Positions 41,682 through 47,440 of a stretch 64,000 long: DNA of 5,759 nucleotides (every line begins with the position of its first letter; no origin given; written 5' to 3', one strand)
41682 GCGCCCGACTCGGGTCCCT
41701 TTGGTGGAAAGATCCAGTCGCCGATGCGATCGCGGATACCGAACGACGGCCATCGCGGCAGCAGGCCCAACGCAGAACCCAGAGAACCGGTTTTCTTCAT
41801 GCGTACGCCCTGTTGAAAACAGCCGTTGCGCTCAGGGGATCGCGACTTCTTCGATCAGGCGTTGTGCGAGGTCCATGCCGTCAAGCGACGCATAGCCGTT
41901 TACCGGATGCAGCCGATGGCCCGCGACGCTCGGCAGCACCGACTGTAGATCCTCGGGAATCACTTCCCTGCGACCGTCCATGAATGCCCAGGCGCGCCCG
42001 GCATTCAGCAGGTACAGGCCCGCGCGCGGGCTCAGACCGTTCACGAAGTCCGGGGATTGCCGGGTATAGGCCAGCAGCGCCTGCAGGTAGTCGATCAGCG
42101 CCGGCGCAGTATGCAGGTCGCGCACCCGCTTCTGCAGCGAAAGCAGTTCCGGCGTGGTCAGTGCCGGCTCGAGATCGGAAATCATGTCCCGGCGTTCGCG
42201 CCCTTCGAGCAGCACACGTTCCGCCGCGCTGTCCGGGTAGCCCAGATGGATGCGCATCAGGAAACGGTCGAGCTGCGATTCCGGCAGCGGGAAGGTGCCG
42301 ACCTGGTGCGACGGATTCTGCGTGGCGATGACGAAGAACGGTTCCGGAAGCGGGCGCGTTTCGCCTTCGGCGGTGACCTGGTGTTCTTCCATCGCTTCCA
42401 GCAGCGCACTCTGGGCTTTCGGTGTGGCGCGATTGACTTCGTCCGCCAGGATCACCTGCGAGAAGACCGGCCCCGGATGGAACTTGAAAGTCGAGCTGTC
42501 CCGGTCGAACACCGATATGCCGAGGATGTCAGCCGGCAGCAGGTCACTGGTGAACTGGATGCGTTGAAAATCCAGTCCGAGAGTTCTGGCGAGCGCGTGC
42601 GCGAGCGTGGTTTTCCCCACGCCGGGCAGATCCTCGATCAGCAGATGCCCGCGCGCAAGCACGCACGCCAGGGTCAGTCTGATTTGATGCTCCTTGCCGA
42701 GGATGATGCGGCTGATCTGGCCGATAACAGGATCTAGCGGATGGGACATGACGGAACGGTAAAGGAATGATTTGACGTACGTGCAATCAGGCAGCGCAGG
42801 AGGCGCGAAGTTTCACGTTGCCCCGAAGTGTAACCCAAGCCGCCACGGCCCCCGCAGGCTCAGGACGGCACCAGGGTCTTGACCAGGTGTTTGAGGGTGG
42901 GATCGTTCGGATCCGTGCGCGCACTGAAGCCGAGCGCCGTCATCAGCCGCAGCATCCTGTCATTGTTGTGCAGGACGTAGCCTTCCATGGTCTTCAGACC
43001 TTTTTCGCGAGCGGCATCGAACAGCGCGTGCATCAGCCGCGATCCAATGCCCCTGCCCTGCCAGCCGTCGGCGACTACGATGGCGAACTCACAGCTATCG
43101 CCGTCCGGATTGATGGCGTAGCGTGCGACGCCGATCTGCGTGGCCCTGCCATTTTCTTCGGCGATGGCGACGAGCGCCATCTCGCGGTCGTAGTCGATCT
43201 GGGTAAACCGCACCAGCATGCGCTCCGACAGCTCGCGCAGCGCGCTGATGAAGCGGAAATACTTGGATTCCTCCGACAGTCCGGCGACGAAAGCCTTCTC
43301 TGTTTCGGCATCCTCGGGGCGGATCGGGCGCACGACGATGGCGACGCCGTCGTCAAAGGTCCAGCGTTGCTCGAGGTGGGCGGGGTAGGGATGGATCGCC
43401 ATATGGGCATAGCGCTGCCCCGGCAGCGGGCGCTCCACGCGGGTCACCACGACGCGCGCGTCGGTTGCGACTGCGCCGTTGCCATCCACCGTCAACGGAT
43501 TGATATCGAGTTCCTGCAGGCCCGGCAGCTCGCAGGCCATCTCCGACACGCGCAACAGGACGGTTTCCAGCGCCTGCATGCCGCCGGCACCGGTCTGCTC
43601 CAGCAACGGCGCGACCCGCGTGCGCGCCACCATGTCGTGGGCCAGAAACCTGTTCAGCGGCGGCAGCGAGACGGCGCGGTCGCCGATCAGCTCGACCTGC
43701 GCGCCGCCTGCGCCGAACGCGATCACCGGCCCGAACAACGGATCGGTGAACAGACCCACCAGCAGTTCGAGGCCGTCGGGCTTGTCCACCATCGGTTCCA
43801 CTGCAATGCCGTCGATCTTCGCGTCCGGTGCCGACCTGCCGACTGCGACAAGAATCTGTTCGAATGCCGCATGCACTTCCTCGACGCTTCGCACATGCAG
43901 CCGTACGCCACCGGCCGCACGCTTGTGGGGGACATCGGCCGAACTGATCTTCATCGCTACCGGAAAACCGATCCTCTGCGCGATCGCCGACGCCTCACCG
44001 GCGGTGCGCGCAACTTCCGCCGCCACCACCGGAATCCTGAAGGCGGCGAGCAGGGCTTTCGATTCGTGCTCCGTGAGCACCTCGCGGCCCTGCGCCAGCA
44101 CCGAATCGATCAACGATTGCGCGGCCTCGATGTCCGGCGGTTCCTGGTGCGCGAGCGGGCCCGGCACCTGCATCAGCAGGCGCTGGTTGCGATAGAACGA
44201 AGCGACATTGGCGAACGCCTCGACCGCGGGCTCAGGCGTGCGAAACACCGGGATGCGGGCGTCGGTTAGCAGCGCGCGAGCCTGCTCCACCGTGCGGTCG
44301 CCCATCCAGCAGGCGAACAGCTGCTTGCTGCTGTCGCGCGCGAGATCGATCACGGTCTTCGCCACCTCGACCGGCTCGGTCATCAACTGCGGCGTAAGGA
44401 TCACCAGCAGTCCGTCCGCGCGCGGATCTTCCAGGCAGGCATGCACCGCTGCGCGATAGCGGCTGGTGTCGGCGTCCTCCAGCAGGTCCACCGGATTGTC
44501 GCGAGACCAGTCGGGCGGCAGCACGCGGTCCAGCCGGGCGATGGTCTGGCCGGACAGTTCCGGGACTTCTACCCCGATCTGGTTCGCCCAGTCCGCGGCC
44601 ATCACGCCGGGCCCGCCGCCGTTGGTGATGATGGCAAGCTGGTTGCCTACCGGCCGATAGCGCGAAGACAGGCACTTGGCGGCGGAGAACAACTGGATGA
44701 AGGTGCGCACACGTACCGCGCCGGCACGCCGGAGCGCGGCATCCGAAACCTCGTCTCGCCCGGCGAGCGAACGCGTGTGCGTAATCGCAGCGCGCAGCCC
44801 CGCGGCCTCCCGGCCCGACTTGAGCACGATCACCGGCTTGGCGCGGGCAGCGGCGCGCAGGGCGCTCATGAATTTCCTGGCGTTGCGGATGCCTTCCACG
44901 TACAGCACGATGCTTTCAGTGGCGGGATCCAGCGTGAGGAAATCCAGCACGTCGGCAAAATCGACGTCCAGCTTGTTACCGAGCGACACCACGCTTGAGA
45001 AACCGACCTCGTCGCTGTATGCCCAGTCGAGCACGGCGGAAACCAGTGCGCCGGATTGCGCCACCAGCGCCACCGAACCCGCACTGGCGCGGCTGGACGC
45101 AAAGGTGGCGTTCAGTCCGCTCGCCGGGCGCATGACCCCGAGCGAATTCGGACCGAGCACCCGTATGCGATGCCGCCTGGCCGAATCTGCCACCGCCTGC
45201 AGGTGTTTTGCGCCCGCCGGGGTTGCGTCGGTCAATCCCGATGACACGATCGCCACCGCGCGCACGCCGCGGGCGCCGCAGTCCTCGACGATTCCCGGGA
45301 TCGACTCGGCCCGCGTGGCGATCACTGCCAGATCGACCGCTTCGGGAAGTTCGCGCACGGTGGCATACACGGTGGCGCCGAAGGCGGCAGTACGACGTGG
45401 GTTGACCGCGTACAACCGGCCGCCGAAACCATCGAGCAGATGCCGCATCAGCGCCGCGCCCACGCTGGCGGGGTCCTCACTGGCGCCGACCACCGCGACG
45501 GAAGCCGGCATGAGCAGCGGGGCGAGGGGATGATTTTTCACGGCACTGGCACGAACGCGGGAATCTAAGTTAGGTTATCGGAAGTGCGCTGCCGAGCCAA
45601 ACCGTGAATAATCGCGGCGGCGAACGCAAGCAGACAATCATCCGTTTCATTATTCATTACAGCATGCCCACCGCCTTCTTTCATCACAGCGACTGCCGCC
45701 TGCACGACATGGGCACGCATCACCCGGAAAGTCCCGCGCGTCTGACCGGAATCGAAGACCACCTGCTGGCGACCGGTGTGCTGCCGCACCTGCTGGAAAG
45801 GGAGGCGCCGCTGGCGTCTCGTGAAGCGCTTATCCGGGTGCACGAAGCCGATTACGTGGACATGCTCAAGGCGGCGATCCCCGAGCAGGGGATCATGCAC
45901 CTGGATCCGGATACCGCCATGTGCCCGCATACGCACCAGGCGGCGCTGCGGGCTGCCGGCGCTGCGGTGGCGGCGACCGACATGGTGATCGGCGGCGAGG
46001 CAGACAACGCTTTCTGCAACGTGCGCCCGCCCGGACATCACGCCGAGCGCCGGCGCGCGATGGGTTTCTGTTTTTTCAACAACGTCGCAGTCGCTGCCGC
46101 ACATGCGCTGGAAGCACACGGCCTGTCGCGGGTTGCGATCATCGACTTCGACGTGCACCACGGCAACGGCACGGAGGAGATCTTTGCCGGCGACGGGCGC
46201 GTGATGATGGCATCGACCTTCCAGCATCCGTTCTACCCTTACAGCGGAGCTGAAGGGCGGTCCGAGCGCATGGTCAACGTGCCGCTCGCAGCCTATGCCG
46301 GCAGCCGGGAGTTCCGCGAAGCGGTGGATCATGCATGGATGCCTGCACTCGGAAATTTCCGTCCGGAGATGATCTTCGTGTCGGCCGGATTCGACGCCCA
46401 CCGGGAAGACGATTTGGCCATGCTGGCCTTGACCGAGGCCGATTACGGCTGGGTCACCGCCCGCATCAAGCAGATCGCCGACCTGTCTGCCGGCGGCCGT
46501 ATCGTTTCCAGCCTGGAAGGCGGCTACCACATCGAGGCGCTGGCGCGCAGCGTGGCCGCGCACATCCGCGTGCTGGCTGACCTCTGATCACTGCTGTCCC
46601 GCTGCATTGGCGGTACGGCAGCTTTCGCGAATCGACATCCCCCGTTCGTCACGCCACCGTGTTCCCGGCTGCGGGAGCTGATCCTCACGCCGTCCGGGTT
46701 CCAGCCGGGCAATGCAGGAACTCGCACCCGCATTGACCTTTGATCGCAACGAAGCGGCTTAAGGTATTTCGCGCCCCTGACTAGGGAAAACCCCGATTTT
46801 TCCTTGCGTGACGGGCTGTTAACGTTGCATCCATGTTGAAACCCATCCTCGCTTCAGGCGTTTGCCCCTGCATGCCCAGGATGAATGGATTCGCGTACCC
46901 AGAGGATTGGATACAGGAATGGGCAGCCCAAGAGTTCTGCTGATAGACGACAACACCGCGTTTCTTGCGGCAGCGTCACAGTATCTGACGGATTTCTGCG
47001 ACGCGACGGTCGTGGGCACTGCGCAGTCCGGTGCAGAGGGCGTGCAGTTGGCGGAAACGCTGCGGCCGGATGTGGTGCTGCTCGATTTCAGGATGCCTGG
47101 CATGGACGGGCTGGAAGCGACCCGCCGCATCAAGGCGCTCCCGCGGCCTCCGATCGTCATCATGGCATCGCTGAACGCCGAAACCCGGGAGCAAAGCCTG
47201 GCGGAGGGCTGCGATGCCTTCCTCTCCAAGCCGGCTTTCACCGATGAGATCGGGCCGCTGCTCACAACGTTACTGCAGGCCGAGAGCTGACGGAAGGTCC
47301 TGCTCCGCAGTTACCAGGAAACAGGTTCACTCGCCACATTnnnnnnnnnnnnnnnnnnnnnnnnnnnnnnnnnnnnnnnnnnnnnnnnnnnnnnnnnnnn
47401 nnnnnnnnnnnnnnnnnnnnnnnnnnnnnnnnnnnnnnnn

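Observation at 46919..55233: Kinase-less operon: CheY-like receiver, KaiC-like ATPase and two c-di-GMP enzymes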

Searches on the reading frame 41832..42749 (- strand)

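Call 57: search_protein_families(library=pfam, proteins=[window:41832-42749:-], max_evalue=0.0001)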
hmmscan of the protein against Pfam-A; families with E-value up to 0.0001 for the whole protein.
window:41832-42749:- (305 aa): 6 families
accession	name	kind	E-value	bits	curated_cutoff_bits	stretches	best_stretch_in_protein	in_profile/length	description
PF07726.17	AAA_3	-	1.5e-62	209.7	27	1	35-165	1-131/131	ATPase family associated with various cellular activities (AAA)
PF17863.7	AAA_lid_2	-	1.3e-16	60.6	22.7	1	229-291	3-64/74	AAA lid domain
PF07728.20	AAA_5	-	1.7e-13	51.2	22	1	41-163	7-139/139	AAA domain (dynein-related subfamily)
PF00004.35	AAA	-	6e-08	33.7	21.2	1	42-168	7-128/131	ATPase family associated with various cellular activities (AAA)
PF20030.5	bpMoxR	-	1.2e-07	31.5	27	1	7-206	5-204/205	MoxR domain in the MoxR-vWA-beta-propeller ternary systems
PF05496.18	RuvB_N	-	3.4e-05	24.1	27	0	34-125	34-113/159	Holliday junction DNA helicase RuvB P-loop domain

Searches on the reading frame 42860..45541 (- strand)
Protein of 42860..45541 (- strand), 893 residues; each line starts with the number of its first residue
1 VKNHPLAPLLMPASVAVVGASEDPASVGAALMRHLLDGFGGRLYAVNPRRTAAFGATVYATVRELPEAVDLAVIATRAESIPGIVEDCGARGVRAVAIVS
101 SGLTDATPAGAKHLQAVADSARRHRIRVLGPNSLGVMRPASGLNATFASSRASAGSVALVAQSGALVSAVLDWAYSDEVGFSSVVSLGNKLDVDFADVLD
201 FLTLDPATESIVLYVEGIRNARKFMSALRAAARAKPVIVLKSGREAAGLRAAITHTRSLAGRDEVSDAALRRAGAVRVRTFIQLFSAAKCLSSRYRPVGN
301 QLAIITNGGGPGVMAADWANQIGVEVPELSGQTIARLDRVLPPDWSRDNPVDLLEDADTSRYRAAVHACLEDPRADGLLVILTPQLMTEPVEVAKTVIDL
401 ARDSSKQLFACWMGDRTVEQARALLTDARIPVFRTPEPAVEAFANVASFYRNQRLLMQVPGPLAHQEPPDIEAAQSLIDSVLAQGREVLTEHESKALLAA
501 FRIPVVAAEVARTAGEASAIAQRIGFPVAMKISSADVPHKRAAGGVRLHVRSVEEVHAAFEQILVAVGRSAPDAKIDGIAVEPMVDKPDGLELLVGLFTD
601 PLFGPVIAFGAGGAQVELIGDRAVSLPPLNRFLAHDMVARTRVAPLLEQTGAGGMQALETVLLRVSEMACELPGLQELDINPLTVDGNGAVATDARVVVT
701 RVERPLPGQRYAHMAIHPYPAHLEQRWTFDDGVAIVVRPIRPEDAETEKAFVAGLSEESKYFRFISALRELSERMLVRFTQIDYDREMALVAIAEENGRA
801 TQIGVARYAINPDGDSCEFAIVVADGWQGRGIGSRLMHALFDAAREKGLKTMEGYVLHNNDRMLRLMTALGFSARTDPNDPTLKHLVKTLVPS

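Call 57: search_protein_families(library=pfam, proteins=[window:42860-45541:-], max_evalue=0.0001)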
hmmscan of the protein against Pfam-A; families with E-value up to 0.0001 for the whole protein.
window:42860-45541:- (893 aa): 9 families
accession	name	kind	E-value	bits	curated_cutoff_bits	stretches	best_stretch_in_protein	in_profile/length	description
PF13549.11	ATP-grasp_5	-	4.7e-77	258.7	27.6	1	481-699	2-221/221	ATP-grasp domain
PF13607.11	Succ_CoA_lig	-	9.2e-54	181.4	27.4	1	154-291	1-138/138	Succinyl-CoA ligase like flavodoxin domain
PF13380.12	CoA_binding_2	-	1.6e-23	83.8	22.8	1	14-138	2-115/116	CoA binding domain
PF00583.31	Acetyltransf_1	-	2.5e-13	50.8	20.7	1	781-872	24-116/116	Acetyltransferase (GNAT) family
PF13302.13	Acetyltransf_3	-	3.7e-11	44.3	25.4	1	736-872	3-137/138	Acetyltransferase (GNAT) domain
PF19045.5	Ligase_CoA_2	-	1.2e-10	42.2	23.7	1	303-434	2-138/162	Ligase-CoA domain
PF13508.13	Acetyltransf_7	-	8.7e-09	36.1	27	1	791-872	5-82/84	Acetyltransferase (GNAT) domain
PF02629.25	CoA_binding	-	5.3e-06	27.5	22.3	1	13-102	4-97/97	CoA binding domain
PF14542.12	Acetyltransf_CG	-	3.3e-05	24.4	30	0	799-850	8-59/80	GCN5-related N-acetyl-transferase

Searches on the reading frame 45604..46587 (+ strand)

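Call 57: search_protein_families(library=pfam, proteins=[window:45604-46587:+], max_evalue=0.0001)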
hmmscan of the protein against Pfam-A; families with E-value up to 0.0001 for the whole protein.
window:45604-46587:+ (327 aa): 1 family
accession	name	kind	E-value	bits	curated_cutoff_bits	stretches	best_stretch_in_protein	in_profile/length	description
PF00850.24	Hist_deacetyl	-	2.6e-88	296.6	27.9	1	40-324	1-298/298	Histone deacetylase domain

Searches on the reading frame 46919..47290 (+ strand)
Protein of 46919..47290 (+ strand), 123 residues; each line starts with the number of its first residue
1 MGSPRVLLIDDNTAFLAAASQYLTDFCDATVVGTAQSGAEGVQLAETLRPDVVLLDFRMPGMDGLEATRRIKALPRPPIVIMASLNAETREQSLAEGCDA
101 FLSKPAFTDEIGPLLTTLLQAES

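Call 8: search_protein_families(library=pfam, proteins=[window:46919-47290:+], max_evalue=0.01)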
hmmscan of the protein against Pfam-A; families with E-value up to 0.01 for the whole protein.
window:46919-47290:+ (123 aa): 1 family
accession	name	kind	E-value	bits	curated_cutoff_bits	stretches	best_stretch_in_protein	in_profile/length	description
PF00072.30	Response_reg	-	1.7e-22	80.1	30.2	1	6-111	1-106/111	Response regulator receiver domain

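Call 12: search_protein_families(library=ncbifam, proteins=[window:46919-47290:+], max_evalue=0.001)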
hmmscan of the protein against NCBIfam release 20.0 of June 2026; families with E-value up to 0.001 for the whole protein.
window:46919-47290:+ (123 aa): 80 families (the best 25 are shown)
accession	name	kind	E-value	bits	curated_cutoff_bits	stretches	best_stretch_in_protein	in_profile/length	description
NF001965.0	PRK00742.1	subfamily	4.2e-19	69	293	1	5-106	5-109/357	chemotaxis-specific protein-glutamate methyltransferase CheB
NF007935.0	PRK10651.1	equivalog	9e-17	61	250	1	5-105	8-110/216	two-component system response regulator NarL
NF009206.0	PRK12555.1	subfamily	2.8e-16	59.4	342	1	5-108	2-108/340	chemotaxis-specific protein-glutamate methyltransferase CheB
TIGR02875.1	spore_0_A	equivalog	5.8e-16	58.5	200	1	5-106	4-109/262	sporulation transcription factor Spo0A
NF007135.0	PRK09581.1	equivalog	3e-15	56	474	1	6-106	5-107/457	PleD family two-component system response regulator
NF008318.0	PRK11107.1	equivalog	5.3e-15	54.6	890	1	5-106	669-772/920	two-component sensor histidine kinase BarA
NF007018.1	PRK09483.1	equivalog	6.1e-15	55.4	280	1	6-111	4-111/217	UvrY/SirA/GacA family response regulator transcription factor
NF052445.1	RespRegMctR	equivalog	1.4e-14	54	300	1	5-116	3-116/205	two-component system response regulator MctR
NF041367.1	CheY_Halo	equivalog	2.8e-13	50.3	200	1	7-106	2-101/114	chemotaxis protein CheY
NF008469.0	PRK11361.1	equivalog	5.9e-13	48.3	714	1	5-121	6-122/461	acetoacetate metabolism transcriptional regulator AtoC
NF045991.1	RespRegCtrARhodob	equivalog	3.1e-12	46.7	350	1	5-110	2-107/224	response regulator transcription factor CtrA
NF040689.1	MtrAB_MtrA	equivalog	9.1e-12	44.8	300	1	6-109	1-103/219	MtrAB system response regulator MtrA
NF045505.1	RR_RssB_Pseudo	equivalog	4.1e-11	42.6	700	1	5-105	7-107/394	two-component system response regulator RssB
NF011896.0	PRK15369.1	equivalog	6.1e-11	42.3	242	1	5-104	5-106/211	two component system response regulator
NF045944.1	ResRegRpaBCyano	equivalog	1.4e-10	40.9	330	1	31-119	23-112/229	response regulator transcription factor RpaB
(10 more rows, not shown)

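Call 77: search_protein_families(library=padloc, proteins=[window:46919-47290:+], max_evalue=0.001)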
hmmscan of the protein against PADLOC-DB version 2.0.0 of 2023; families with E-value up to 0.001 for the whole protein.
window:46919-47290:+ (123 aa): 2 families
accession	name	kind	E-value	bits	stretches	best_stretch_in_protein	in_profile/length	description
PDLC00405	SduA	-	9.4e-07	26.6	1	3-66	6-67/323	DUF4263 domain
PDLC04725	PDC-M60B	-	7.8e-05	20.6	1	1-64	1-64/158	-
